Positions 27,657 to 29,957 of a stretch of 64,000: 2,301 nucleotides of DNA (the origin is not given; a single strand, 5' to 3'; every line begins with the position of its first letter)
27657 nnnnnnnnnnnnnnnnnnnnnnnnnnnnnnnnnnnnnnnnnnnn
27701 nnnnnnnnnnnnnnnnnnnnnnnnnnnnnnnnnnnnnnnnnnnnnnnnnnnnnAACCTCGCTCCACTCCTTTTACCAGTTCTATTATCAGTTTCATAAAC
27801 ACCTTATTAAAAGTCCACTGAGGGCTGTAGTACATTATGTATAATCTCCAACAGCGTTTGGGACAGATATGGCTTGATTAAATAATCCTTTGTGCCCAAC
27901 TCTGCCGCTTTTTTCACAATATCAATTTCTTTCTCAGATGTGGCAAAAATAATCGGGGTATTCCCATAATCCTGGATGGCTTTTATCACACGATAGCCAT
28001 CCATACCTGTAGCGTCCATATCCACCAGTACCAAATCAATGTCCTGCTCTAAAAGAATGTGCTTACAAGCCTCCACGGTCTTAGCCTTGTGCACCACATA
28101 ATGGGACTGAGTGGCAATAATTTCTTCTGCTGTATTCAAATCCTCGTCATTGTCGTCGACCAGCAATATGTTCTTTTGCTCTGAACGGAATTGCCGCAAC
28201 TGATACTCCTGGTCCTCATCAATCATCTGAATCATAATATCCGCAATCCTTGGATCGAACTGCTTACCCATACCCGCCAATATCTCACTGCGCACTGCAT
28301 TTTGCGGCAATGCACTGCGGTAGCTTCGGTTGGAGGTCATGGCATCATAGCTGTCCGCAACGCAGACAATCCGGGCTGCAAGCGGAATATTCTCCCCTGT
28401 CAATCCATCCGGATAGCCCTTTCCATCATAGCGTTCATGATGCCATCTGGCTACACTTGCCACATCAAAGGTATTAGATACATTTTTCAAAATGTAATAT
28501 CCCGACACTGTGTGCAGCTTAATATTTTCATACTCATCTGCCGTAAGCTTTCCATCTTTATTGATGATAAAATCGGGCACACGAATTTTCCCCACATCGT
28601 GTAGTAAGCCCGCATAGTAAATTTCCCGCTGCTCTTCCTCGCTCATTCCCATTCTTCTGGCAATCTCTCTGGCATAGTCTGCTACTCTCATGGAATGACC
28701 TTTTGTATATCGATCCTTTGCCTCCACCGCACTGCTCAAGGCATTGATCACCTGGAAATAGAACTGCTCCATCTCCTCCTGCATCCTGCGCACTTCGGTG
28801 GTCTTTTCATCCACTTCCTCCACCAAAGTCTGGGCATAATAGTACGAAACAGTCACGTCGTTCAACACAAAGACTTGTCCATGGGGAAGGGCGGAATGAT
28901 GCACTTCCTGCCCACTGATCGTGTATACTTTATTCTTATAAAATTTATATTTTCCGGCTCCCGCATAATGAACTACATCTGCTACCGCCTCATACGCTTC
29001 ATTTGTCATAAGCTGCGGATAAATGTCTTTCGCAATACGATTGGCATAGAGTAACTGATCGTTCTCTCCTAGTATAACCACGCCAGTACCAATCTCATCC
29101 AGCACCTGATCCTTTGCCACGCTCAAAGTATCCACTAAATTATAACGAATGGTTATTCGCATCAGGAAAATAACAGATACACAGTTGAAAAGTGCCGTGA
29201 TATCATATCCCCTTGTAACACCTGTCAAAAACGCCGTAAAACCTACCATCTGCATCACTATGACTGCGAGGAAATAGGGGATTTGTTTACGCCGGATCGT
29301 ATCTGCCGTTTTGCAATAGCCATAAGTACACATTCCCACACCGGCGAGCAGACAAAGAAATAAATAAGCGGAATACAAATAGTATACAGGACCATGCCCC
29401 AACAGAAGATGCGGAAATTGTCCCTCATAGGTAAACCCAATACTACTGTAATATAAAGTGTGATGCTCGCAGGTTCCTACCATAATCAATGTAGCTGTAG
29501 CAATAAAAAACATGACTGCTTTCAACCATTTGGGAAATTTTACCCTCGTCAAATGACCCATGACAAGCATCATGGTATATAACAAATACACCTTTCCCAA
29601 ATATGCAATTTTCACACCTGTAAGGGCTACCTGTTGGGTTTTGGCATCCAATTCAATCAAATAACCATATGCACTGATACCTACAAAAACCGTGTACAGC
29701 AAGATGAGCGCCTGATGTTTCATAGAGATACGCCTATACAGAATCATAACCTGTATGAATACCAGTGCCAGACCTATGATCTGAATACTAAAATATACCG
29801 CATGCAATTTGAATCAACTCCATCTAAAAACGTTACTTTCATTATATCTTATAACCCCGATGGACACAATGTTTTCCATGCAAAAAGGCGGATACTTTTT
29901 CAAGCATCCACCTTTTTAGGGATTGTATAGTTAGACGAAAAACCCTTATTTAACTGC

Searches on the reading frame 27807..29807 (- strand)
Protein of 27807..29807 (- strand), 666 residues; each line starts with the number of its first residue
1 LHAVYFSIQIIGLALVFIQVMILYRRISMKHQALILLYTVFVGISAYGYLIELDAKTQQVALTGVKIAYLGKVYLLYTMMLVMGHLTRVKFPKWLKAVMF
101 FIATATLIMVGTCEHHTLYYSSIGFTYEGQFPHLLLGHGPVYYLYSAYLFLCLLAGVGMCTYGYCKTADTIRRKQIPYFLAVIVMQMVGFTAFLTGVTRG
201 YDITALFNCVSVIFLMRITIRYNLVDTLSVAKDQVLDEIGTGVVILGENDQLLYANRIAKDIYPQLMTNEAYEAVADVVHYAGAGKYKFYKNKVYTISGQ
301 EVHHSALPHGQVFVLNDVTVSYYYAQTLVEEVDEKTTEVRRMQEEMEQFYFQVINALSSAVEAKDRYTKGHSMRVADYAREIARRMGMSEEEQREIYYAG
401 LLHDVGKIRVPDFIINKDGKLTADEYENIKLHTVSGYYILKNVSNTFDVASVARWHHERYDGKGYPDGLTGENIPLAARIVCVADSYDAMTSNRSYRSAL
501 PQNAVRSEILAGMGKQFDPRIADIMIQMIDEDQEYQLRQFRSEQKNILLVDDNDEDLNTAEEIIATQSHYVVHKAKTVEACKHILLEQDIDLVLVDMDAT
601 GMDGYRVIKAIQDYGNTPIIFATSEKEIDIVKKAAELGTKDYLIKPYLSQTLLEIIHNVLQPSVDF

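Call 7: search_protein_families(library=pfam, proteins=[window:27807-29807:-], max_evalue=0.001)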
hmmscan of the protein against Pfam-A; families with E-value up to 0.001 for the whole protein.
window:27807-29807:- (666 aa): 5 families
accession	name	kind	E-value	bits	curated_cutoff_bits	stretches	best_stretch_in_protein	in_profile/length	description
PF13487.12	HD_5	-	6.4e-36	124.1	27.2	1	356-521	2-170/170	HD domain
PF01966.28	HD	-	1.4e-26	93.5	22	1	370-490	3-116/116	HD domain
PF16927.11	HisKA_7TM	-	2.9e-24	86.6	28.6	1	12-227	6-222/224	N-terminal 7TM region of histidine kinase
PF00072.30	Response_reg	-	4.5e-19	69.1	30.2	1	547-656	1-110/111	Response regulator receiver domain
PF08668.18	HDOD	-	1.1e-07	32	22.9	1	368-411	95-136/196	HDOD domain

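Call 23: search_protein_families(library=ncbifam, proteins=[window:27807-29807:-], max_evalue=0.001)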
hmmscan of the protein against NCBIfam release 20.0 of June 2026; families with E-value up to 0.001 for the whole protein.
window:27807-29807:- (666 aa): 78 families (the best 25 are shown)
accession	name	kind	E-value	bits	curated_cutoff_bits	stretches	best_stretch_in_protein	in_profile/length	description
NF053512.1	nitric_RR_NosR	exception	4.6e-55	187.3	400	2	328-536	145-361/422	response regulator c-di-GMP phosphodiesterase, NosR family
NF008567.0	PRK11517.1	equivalog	3.5e-12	46.2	353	1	546-656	2-111/223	response regulator transcription factor HprR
TIGR01387.1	cztR_silR_copR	subfamily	4.6e-12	46.1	279.2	1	547-661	1-115/218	heavy metal response regulator transcription factor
NF033120.0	vanR_FM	exception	1.1e-11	44.9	460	1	546-653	5-111/231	vancomycin resistance response regulator transcription factor, VanR-F/VanR-M family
NF040689.1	MtrAB_MtrA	equivalog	1.5e-11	44.1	300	1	548-661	2-114/219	MtrAB system response regulator MtrA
NF007005.1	PRK09468.1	equivalog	1.6e-10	40.8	331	1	543-661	2-120/237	osmolarity response regulator transcription factor OmpR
NF047654.1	DiguCycDgcRLepto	equivalog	2.2e-10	39.9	500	1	544-660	2-120/295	diguanylate cyclase DgcR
NF008378.0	PRK11173.1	equivalog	3e-10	39.8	334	1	544-661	3-119/238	two-component system response regulator ArcA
NF012227.0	AdeR_RR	equivalog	4e-10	39.6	340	1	539-661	6-127/239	efflux system response regulator transcription factor AdeR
NF053854.1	RespRegPhoBBctds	equivalog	4.4e-10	39.3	270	1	547-661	1-116/225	two-component system response regulator PhoB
NF041733.1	resp_reg_CseB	equivalog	5.5e-10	39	350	1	546-660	2-115/228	two-component system response regulator CseB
NF008469.0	PRK11361.1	equivalog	7.2e-10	38.1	714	1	544-661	4-121/461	acetoacetate metabolism transcriptional regulator AtoC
NF007135.0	PRK09581.1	equivalog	1.3e-09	37.4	474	1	535-653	146-265/457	PleD family two-component system response regulator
NF045944.1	ResRegRpaBCyano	equivalog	1.8e-09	37.3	330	1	563-661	15-113/229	response regulator transcription factor RpaB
NF008199.0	PRK10955.1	equivalog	2e-09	37.7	341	1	546-662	3-117/232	envelope stress response regulator transcription factor CpxR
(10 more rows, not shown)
